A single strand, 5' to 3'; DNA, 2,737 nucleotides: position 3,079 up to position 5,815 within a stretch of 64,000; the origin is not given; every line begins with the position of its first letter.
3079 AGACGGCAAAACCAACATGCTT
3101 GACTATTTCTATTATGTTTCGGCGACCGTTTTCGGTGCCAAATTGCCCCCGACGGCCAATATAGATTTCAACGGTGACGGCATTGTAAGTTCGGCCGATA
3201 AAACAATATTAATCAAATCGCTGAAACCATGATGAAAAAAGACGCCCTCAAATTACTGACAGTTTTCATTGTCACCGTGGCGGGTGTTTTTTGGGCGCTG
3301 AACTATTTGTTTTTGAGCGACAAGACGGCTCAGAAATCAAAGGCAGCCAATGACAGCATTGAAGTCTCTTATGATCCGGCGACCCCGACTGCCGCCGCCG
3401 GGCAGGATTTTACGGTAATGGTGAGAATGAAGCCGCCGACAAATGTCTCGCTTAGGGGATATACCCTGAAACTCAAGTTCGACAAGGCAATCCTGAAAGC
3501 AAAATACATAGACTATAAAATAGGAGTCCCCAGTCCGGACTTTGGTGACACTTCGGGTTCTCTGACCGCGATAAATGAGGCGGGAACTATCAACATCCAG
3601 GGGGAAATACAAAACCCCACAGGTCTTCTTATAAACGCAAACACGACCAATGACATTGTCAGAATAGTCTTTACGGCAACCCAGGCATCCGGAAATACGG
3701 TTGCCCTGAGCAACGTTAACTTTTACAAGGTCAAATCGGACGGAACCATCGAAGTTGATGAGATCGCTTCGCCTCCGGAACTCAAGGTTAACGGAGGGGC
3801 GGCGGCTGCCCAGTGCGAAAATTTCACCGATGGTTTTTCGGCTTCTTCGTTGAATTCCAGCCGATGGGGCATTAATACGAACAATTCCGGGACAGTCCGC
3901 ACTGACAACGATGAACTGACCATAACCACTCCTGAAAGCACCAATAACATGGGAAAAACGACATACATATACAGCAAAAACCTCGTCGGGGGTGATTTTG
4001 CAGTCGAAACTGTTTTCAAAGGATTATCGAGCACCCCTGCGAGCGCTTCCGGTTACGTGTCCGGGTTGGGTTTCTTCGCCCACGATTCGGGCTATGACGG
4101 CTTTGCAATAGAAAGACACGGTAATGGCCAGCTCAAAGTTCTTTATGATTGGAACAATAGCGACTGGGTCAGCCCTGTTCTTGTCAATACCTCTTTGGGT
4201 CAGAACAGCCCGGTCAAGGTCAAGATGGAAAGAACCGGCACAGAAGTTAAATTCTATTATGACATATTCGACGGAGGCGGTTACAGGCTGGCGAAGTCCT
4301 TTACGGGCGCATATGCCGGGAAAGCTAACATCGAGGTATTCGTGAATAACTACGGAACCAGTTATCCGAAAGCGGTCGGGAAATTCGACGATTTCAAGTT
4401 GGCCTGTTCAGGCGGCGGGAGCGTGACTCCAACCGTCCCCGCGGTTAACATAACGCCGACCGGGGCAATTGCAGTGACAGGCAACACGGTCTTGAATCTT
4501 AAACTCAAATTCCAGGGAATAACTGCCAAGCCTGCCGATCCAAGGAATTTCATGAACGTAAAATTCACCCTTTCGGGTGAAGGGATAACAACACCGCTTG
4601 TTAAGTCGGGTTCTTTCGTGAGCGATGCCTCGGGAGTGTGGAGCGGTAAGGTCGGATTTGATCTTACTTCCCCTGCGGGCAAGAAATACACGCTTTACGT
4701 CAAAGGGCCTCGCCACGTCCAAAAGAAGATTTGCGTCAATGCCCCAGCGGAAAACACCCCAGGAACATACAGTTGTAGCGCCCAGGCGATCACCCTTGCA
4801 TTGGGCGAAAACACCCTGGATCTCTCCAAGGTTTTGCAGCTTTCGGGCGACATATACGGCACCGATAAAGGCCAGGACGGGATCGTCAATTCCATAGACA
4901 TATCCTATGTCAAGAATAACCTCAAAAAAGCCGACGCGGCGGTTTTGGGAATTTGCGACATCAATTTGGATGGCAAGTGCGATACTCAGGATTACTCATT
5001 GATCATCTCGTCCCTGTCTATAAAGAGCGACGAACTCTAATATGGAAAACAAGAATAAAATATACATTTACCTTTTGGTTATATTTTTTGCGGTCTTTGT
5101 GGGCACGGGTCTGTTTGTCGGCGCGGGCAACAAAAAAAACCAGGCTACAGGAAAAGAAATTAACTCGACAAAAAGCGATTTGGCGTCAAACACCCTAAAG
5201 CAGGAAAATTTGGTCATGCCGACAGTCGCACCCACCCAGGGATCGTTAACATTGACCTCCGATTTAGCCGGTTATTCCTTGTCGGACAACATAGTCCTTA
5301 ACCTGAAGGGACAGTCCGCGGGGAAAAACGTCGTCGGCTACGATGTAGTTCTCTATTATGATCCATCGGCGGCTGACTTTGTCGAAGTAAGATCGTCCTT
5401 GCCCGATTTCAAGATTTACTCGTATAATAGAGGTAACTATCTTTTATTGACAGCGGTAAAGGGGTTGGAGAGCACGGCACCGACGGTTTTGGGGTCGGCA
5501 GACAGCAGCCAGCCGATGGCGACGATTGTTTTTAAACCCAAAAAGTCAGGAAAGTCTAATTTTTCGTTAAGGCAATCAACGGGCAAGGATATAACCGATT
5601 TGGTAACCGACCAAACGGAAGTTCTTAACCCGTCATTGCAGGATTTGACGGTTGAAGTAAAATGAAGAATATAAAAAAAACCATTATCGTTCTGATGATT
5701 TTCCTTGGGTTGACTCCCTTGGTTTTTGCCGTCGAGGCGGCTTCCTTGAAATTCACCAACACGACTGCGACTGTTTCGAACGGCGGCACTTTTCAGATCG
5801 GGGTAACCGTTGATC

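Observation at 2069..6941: Translationally coupled cohesin/dockerin/LPXTG operon: a possible self-assembling cell-surface scaffold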

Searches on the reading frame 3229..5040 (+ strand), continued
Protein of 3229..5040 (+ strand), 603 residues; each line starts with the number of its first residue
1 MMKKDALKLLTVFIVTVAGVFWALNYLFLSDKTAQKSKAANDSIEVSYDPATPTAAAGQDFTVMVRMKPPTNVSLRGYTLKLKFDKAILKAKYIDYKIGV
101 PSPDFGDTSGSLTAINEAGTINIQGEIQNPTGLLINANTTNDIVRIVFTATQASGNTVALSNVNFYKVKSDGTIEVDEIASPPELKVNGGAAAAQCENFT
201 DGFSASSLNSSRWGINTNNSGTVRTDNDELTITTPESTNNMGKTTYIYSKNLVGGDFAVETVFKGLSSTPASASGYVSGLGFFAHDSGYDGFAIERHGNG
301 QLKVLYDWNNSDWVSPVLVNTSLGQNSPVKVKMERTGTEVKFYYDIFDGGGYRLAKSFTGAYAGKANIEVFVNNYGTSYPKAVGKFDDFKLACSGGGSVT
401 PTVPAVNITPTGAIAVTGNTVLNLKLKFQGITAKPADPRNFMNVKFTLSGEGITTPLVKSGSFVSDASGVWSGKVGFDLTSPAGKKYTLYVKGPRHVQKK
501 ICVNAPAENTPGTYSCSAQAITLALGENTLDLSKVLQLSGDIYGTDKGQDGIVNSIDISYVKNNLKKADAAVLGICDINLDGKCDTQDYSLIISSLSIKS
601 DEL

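Call 55: search_protein_families(library=pfam, proteins=[P0027, P0026, P0023, P0024, P0025, P0016, P0018, P0017, L006:524-1579:+], max_evalue=0.01)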
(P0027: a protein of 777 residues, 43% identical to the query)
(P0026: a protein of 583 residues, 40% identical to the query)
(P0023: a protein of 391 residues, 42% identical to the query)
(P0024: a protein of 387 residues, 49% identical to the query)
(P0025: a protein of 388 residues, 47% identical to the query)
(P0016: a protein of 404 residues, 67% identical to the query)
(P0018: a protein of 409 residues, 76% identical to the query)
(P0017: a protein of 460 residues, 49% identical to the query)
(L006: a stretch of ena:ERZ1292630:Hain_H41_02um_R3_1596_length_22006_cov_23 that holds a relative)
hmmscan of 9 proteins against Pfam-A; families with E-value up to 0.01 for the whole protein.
P0027 (777 aa): 4 families
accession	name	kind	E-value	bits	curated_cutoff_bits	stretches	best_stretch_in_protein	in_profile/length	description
PF02868.21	Peptidase_M4_C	-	3.2e-36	125.2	24.4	1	372-523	2-159/165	Thermolysin metallopeptidase, alpha-helical domain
PF01447.24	Peptidase_M4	-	2.9e-09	37.9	22.4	1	293-369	63-144/145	Thermolysin metallopeptidase, catalytic domain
PF07504.19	FTP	-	1.2e-07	31.9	21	1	130-167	13-51/51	Fungalysin/Thermolysin Propeptide Motif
PF00404.24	Dockerin_1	-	3.6e-06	27.5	22.9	1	725-767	6-52/57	Dockerin type I domain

P0026 (583 aa): 1 family
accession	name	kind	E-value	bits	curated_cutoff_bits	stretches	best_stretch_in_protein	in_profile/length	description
PF00404.24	Dockerin_1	-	1.4e-07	32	22.9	1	528-577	5-57/57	Dockerin type I domain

P0023 (391 aa): 2 families
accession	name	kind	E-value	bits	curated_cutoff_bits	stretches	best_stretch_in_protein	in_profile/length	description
PF00404.24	Dockerin_1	-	1.9e-08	34.8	22.9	1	333-381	2-53/57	Dockerin type I domain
PF00036.39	EF-hand_1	-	0.002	18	25.4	0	359-383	4-28/29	EF hand domain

P0024 (387 aa): 3 families
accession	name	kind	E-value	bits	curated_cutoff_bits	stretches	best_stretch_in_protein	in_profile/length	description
PF00404.24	Dockerin_1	-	2.8e-09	37.5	22.9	1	329-380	2-56/57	Dockerin type I domain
PF00036.39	EF-hand_1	-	0.0045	16.9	25.4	0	355-378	4-27/29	EF hand domain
PF13202.12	EF-hand_5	-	0.0081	16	25.9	1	356-374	4-22/25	EF hand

P0025 (388 aa): 2 families
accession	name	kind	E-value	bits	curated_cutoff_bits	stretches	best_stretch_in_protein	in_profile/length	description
PF00963.24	Cohesin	-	0.00012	22.8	24.1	1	51-156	5-106/139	Cohesin domain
PF00404.24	Dockerin_1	-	0.00043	20.9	22.9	1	333-380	6-56/57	Dockerin type I domain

P0016 (404 aa): 2 families
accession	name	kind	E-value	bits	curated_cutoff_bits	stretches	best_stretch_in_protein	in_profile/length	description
PF00404.24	Dockerin_1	-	6.8e-09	36.2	22.9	1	350-397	6-56/57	Dockerin type I domain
PF00963.24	Cohesin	-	2e-05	25.2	24.1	1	50-171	6-122/139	Cohesin domain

P0018 (409 aa): 2 families
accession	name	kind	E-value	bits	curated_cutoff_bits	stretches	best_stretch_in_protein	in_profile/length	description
PF00404.24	Dockerin_1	-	3.6e-08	33.9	22.9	1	355-402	6-56/57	Dockerin type I domain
PF00963.24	Cohesin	-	0.00086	19.9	24.1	1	50-166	7-123/139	Cohesin domain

P0017 (460 aa): 1 family
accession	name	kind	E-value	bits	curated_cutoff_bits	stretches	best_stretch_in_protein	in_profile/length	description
PF00404.24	Dockerin_1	-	2.2e-07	31.4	22.9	1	405-453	5-56/57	Dockerin type I domain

L006:524-1579:+ (351 aa): 1 family
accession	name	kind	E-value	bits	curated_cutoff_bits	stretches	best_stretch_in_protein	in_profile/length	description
PF00395.25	SLH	-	9.5e-10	38.7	20.8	0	236-280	2-44/44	S-layer homology domain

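Call 56: find_encoding_contigs(protein=P0027, flank=10000, max_places=3)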
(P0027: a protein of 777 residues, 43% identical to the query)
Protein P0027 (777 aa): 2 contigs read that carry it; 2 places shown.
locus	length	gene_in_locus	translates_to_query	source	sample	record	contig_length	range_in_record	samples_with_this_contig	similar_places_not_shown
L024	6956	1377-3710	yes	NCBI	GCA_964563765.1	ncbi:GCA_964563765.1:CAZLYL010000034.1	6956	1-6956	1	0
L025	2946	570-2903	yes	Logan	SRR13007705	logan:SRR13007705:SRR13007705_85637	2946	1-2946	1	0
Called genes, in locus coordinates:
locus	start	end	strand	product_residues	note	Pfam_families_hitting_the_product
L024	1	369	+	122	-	?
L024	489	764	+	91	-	-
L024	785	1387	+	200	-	-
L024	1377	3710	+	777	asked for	PF07504:FTP (weak), PF01447:Peptidase_M4, PF02868:Peptidase_M4_C, PF00404:Dockerin_1 (weak)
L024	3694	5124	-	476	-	PF01406:tRNA-synt_1e, PF01921:tRNA-synt_1f (faint), PF09334:tRNA-synt_1g (weak)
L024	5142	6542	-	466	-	PF01229:Glyco_hydro_39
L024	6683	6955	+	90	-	PF01371:Trp_repressor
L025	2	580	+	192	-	?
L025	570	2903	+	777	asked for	PF07504:FTP (weak), PF01447:Peptidase_M4, PF02868:Peptidase_M4_C, PF00404:Dockerin_1 (weak)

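Call 57: find_encoding_contigs(protein=P0026, flank=10000, max_places=3)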
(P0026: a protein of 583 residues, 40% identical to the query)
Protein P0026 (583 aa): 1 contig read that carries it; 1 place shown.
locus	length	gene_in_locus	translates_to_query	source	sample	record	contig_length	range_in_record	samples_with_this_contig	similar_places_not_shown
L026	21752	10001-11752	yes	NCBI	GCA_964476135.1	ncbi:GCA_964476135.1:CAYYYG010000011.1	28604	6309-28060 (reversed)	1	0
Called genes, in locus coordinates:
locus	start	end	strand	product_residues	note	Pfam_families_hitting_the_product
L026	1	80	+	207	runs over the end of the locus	?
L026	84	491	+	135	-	-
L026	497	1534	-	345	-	-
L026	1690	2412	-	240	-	-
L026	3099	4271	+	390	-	PF00404:Dockerin_1 (weak)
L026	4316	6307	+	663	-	PF00404:Dockerin_1 (weak)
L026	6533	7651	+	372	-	PF00963:Cohesin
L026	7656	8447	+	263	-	PF00963:Cohesin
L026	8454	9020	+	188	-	PF00041:fn3 (weak), PF16656:Pur_ac_phosph_N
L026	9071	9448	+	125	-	-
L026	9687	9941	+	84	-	PF00830:Ribosomal_L28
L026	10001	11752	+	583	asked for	PF00404:Dockerin_1 (weak)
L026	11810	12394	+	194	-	PF00963:Cohesin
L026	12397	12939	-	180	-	PF01327:Pep_deformylase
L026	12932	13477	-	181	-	PF02600:DsbB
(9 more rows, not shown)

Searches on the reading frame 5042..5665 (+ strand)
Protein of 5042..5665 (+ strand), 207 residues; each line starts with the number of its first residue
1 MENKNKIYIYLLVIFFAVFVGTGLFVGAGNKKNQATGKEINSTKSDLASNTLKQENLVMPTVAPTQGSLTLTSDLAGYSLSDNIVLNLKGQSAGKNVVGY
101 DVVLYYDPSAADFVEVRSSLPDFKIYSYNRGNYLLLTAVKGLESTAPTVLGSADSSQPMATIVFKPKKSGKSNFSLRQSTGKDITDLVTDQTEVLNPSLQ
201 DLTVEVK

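Call 3: search_protein_families(library=pfam, proteins=[window:5042-5665:+], max_evalue=1)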
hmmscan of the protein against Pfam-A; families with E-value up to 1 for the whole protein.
window:5042-5665:+ (207 aa): 2 families
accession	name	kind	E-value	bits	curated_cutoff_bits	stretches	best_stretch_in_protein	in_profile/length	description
PF00963.24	Cohesin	-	0.00083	20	24.1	1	84-183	16-127/139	Cohesin domain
PF14862.11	Defensin_big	-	0.026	15.1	25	0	10-37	6-33/55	Big defensin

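Call 28: search_protein_families(library=ncbifam, proteins=[window:5042-5665:+], max_evalue=1)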
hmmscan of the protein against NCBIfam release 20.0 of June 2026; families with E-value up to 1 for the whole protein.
window:5042-5665:+ (207 aa): 0 families

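Call 31: search_solved_structures(query=A3, max_evalue=1)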
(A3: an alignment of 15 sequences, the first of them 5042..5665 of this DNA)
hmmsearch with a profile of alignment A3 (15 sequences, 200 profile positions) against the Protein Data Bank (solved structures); distinct sequences matched with E-value up to 1: 7.
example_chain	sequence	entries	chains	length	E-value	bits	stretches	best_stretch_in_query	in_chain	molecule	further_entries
2ozn_A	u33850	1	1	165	0.0012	21.8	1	56-120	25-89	O-GlcNAcase nagJ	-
2o4e_A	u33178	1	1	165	0.0013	21.8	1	56-120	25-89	O-GlcNAcase nagJ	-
2jh2_A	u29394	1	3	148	0.0015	21.6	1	58-120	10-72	O-GLCNACASE NAGJ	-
2w1n_A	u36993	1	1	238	0.0015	21.5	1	59-120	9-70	O-GLCNACASE NAGJ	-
5m2s_A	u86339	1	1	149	0.028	17.4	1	74-116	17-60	Putative cellulosomal scaffoldin protein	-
5m2o_A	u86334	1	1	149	0.075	16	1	74-114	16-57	Putative cellulosomal scaffoldin protein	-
5aoz_A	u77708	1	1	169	0.087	15.8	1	72-115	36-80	PUTATIVE CELLULOSOMAL SCAFFOLDIN PROTEIN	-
